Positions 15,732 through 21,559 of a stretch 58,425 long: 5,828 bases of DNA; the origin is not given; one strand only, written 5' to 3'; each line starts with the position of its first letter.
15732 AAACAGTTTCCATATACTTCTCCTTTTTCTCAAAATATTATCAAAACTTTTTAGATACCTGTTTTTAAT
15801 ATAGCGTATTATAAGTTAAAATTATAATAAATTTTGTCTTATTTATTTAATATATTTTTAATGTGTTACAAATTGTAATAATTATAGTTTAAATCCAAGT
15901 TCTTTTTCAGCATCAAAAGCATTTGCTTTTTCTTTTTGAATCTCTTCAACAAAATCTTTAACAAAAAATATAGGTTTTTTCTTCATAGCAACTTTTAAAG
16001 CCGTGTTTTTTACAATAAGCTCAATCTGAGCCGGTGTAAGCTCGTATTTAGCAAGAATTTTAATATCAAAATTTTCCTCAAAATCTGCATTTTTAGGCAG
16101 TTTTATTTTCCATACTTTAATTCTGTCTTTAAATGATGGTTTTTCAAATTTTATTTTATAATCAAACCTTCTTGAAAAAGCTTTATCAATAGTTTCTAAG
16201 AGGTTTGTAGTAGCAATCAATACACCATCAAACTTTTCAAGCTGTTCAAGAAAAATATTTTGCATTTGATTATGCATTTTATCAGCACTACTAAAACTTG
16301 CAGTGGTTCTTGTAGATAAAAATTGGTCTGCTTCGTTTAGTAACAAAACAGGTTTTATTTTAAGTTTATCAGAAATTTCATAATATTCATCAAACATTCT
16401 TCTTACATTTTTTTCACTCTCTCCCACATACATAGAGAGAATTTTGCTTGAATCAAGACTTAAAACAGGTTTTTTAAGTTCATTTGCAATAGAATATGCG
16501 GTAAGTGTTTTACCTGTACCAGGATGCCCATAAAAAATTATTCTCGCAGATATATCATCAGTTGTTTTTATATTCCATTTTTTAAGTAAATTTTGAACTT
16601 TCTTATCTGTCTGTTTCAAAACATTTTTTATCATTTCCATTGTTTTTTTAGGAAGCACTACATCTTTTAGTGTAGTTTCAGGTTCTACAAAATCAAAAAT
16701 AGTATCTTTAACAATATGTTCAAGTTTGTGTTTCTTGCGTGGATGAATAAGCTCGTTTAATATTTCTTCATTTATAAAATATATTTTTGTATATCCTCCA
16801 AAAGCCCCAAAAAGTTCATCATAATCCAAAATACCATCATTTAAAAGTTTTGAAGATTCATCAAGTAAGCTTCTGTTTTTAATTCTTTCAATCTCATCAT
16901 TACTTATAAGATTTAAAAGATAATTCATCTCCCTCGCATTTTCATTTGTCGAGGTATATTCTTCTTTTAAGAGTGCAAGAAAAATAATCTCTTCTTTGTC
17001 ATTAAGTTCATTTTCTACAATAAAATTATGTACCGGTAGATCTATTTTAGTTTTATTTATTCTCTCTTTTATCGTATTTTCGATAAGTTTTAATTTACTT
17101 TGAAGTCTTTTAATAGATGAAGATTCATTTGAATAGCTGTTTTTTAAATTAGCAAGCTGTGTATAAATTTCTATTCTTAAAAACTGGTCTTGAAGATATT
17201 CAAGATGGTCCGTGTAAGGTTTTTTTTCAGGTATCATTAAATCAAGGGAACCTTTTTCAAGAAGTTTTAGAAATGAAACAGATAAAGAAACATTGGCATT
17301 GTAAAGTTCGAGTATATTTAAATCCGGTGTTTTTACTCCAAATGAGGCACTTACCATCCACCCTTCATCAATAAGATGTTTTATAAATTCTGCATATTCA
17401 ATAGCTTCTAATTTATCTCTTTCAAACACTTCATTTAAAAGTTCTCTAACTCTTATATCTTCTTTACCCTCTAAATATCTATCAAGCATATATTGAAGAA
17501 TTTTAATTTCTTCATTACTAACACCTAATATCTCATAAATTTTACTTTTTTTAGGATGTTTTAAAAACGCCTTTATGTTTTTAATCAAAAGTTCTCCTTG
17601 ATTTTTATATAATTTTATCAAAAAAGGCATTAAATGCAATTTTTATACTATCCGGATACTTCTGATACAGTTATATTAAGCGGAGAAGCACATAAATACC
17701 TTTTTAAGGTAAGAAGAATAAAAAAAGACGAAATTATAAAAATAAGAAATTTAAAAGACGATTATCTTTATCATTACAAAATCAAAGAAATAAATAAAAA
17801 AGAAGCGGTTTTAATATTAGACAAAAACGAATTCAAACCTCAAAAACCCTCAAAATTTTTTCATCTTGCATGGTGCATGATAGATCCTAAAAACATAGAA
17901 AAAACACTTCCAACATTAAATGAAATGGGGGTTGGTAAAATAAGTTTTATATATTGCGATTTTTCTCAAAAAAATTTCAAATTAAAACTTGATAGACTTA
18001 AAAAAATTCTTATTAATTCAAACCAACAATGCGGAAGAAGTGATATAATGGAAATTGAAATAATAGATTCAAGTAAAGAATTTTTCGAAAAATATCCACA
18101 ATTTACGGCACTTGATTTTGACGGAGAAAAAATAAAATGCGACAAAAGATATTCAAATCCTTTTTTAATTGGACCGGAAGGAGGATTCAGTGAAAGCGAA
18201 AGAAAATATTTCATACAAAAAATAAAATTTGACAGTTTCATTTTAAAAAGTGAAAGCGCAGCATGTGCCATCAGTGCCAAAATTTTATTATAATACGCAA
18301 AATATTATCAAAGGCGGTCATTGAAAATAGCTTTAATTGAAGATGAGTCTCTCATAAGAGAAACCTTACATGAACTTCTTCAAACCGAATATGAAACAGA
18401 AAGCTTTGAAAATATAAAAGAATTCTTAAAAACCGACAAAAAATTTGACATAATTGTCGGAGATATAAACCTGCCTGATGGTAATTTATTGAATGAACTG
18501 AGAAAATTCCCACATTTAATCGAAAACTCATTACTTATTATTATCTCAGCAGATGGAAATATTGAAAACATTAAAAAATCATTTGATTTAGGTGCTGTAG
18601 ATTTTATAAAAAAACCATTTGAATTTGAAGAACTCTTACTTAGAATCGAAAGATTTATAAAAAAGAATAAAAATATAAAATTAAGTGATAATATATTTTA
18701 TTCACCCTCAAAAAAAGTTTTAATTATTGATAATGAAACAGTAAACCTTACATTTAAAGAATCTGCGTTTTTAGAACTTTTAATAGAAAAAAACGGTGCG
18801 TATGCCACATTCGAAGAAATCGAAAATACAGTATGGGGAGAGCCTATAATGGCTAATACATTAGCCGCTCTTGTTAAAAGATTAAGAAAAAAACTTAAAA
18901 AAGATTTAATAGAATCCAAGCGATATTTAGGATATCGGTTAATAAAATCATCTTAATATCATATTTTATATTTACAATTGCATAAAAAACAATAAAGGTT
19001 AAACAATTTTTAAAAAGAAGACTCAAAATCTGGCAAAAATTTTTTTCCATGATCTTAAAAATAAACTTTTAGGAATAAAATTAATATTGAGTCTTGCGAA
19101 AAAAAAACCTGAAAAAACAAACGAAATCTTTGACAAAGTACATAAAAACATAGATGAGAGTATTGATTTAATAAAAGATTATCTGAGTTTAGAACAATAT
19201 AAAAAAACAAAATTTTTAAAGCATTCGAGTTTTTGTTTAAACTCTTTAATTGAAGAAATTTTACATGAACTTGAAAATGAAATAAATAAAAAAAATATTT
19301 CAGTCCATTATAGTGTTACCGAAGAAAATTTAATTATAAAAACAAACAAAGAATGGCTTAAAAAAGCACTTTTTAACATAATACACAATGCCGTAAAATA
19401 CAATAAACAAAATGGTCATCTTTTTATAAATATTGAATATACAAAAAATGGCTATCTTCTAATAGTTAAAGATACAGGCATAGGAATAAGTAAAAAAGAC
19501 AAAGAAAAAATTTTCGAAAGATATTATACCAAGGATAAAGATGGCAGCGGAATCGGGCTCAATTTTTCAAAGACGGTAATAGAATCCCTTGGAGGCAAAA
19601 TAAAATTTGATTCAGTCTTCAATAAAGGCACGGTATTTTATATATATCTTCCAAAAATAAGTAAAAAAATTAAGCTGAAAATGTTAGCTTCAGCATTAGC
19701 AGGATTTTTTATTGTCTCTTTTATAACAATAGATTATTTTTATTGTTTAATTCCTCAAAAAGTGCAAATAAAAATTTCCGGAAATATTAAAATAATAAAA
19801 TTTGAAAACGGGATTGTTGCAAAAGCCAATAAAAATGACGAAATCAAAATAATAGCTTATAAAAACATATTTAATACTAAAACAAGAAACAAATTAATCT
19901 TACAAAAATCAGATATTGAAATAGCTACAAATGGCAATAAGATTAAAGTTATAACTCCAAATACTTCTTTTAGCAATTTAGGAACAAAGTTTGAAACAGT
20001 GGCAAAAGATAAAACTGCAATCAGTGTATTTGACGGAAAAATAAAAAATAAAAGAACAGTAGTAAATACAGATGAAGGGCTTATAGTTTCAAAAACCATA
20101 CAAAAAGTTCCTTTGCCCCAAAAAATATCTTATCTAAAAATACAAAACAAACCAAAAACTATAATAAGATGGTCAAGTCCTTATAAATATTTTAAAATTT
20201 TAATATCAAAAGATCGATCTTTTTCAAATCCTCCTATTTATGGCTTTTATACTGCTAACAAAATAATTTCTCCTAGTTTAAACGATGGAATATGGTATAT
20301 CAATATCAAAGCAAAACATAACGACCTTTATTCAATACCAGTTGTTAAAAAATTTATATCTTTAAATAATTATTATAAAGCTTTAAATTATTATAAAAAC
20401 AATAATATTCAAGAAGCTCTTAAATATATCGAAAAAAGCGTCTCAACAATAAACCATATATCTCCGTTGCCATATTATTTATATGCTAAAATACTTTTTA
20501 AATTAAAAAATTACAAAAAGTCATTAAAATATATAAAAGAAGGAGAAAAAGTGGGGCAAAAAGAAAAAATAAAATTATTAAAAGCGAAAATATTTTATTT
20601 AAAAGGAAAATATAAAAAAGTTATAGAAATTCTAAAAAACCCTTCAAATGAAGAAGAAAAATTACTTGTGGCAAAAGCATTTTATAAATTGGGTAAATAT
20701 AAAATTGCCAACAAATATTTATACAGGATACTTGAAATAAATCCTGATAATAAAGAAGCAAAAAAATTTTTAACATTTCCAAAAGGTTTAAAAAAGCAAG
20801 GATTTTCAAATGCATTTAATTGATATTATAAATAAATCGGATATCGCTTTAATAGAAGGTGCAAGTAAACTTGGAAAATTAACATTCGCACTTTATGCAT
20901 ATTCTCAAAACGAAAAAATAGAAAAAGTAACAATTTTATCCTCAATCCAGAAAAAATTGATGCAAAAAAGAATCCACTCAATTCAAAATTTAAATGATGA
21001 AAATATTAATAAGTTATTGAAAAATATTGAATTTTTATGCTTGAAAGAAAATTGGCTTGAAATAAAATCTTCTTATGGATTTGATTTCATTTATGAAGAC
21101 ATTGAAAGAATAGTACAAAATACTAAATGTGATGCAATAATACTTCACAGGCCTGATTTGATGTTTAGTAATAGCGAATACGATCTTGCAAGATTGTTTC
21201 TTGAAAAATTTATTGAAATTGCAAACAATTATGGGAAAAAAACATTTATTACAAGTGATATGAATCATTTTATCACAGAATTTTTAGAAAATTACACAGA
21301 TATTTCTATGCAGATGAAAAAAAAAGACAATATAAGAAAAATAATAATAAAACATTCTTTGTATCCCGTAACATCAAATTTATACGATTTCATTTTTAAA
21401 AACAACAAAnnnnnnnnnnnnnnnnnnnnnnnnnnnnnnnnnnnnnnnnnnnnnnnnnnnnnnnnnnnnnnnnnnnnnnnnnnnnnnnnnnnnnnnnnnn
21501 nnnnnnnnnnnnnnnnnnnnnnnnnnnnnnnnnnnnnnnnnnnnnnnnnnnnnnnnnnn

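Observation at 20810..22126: Operon-embedded protein with a BcsE-like tripartite layout: degenerate RecA-type P-loop, degenerate receiver, GGDEF remnant with an RxxD site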

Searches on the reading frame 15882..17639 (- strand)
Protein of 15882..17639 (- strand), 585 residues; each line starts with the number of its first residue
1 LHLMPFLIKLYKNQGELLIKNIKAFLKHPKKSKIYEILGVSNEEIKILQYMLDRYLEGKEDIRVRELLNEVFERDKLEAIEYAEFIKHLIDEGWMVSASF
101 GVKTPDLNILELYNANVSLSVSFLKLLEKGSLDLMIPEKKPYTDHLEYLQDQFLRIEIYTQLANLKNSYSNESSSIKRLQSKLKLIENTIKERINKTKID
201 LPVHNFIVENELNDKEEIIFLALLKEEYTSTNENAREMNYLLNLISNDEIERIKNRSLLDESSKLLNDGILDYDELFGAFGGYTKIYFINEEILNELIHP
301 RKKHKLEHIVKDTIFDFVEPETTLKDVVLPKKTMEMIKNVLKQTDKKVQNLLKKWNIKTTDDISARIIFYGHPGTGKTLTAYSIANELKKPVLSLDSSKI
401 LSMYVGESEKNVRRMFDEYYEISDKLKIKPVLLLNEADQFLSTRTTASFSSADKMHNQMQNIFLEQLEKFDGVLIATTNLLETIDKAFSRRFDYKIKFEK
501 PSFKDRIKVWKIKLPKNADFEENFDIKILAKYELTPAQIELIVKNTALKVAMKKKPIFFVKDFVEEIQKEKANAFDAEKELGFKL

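Call 4: search_protein_families(library=pfam, proteins=[window:15882-17639:-], max_evalue=0.01)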
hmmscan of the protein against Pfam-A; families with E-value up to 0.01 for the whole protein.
window:15882-17639:- (585 aa): 6 families
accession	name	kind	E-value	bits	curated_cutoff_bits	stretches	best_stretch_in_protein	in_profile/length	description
PF00004.35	AAA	-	1.8e-28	100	21.2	1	367-499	1-130/131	ATPase family associated with various cellular activities (AAA)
PF22977.2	WHD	-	3e-08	34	27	1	137-273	8-181/221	Winged helix domain, variant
PF04851.21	ResIII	-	0.0012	19.3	22.5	1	336-475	11-130/164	Type III restriction enzyme, res subunit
PF13401.12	AAA_22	-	0.0037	18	27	0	367-467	8-104/130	AAA domain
PF00910.28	RNA_helicase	-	0.0048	17.8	21.5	0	367-404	1-35/105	RNA helicase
PF20720.3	nSTAND3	-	0.0061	16.7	27.2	0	367-390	20-43/155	Novel STAND NTPase 3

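Call 5: search_protein_families(library=ncbifam, proteins=[window:15882-17639:-], max_evalue=0.01)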
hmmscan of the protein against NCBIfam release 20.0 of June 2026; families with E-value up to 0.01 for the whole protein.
window:15882-17639:- (585 aa): 20 families
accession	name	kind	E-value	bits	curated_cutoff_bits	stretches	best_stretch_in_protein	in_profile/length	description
NF042959.1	IteA_antiphage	equivalog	3.6e-29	102.1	510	1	313-560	80-314/367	anti-phage ATPase IteA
NF041006.2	cell_div_CdvC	equivalog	3.3e-22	78.9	650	1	366-551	136-323/370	cell division protein CdvC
TIGR01241.2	FtsH_fam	equivalog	9.8e-22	77.4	600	1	366-569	197-401/598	ATP-dependent zinc metalloprotease FtsH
TIGR01243.1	CDC48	subfamily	1.1e-20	73.6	802.65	1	365-576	488-697/733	CDC48 family AAA ATPase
NF003069.1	PRK03992.1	subfamily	9.7e-20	71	500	1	367-571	168-373/379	proteasome-activating nucleotidase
TIGR01242.2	TIGR01242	subfamily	2e-19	69.8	500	1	322-571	111-356/362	proteasome-activating nucleotidase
NF047748.1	PrtsmActNtasePan1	equivalog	7.1e-16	58.2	750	1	363-579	181-398/405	proteasome-activating nucleotidase Pan1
NF047747.1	PrtsmActNtasePan2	equivalog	2e-14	53.6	700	1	364-546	185-368/397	proteasome-activating nucleotidase Pan2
NF008004.0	PRK10733.1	equivalog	4e-14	51.5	1008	1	360-563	181-385/644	ATP-dependent zinc metalloprotease FtsH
TIGR03689.1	pup_AAA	equivalog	6e-13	48.3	504.75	1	306-521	160-385/512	proteasome ATPase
NF003229.0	PRK04195.1-5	equivalog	3.6e-07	29.3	280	1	337-400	16-80/413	replication factor C large subunit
NF005992.0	PRK08116.1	subfamily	2.3e-06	27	189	1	340-392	92-145/269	hypothetical protein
TIGR02928.1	TIGR02928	subfamily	3.9e-05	22.7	181.3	1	339-397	15-73/366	orc1/cdc6 family replication initiation protein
NF003228.0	PRK04195.1-4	equivalog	0.00014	20.8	456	1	346-399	20-72/502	replication factor C large subunit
NF003232.0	PRK04195.2-2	equivalog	0.00016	20.7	701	1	351-398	24-70/480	replication factor C large subunit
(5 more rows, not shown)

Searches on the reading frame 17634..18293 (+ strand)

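Call 4: search_protein_families(library=pfam, proteins=[window:17634-18293:+], max_evalue=0.01)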
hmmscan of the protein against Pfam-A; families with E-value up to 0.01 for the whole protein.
window:17634-18293:+ (219 aa): 2 families
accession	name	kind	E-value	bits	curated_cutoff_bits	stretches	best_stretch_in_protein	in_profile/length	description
PF04452.19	Methyltrans_RNA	-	5e-26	91.7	23.9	1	75-216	6-163/165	RNA methyltransferase domain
PF20260.4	PUA_4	-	1.3e-08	35.2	23.9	1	16-62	2-47/48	RNA methyltransferase PUA domain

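Call 5: search_protein_families(library=ncbifam, proteins=[window:17634-18293:+], max_evalue=0.01)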
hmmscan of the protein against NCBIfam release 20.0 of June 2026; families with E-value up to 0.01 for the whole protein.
window:17634-18293:+ (219 aa): 22 families
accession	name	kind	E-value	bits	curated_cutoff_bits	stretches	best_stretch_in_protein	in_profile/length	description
NF008695.0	PRK11713.3-3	equivalog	5.2e-88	294.2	246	1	1-219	1-223/223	16S rRNA (uracil(1498)-N(3))-methyltransferase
TIGR00046.1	TIGR00046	subfamily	3.1e-41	141.3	41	1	10-216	13-232/240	RsmE family RNA methyltransferase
NF008704.0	PRK11713.6-3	equivalog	3.8e-25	88.5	216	1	4-211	5-214/227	16S rRNA (uracil(1498)-N(3))-methyltransferase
NF008701.0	PRK11713.5-5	equivalog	7.6e-24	84.4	215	1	2-217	3-225/228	16S rRNA (uracil(1498)-N(3))-methyltransferase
NF008694.0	PRK11713.3-2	equivalog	2.3e-21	76.2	234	1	10-215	19-235/245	16S rRNA (uracil(1498)-N(3))-methyltransferase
NF008696.0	PRK11713.3-5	equivalog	1.4e-19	70.4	234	1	12-213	20-234/248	16S rRNA (uracil(1498)-N(3))-methyltransferase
NF008692.0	PRK11713.1-5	equivalog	5.5e-17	62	196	1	9-215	14-237/246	16S rRNA (uracil(1498)-N(3))-methyltransferase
NF008702.0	PRK11713.6-1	equivalog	6.7e-17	61.5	269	1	1-210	1-222/235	16S rRNA (uracil(1498)-N(3))-methyltransferase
NF008697.0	PRK11713.4-1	equivalog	2.8e-14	53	234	1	12-212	19-234/250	16S rRNA (uracil(1498)-N(3))-methyltransferase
NF008709.0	PRK11713.7-4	equivalog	4.7e-12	45.8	292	1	10-215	13-236/246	16S rRNA (uracil(1498)-N(3))-methyltransferase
NF008699.0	PRK11713.5-2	equivalog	6.1e-12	45.5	265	1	21-218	26-251/258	16S rRNA (uracil(1498)-N(3))-methyltransferase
NF008690.0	PRK11713.1-1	equivalog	6.7e-12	45.3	342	1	10-210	15-228/243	16S rRNA (uracil(1498)-N(3))-methyltransferase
NF008708.0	PRK11713.7-3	equivalog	5.8e-10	39.1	380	1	7-144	25-165/294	16S rRNA (uracil(1498)-N(3))-methyltransferase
NF008691.0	PRK11713.1-4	equivalog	1.2e-09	37.7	279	1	11-194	16-217/252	16S rRNA (uracil(1498)-N(3))-methyltransferase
NF008700.0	PRK11713.5-4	equivalog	7.9e-09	35.3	252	1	10-218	14-236/237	16S rRNA (uracil(1498)-N(3))-methyltransferase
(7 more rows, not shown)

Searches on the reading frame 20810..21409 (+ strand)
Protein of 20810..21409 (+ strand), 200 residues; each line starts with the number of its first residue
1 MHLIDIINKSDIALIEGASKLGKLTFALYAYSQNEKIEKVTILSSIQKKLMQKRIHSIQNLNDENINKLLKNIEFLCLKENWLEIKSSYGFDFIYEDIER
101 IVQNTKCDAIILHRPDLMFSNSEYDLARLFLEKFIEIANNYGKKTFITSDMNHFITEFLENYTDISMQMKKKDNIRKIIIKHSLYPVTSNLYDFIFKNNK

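Call 7: search_protein_families(library=pfam, proteins=[window:20810-21409:+], max_evalue=10)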
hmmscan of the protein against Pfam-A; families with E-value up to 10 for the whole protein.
window:20810-21409:+ (200 aa): 2 families
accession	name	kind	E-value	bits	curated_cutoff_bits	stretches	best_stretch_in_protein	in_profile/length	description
PF07669.17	Eco57I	-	0.00046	20.8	25.3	1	18-179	12-163/171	Eco57I restriction-modification methylase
PF01408.29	GFO_IDH_MocA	-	0.11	13.7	24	1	82-136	39-88/120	Oxidoreductase family, NAD-binding Rossmann fold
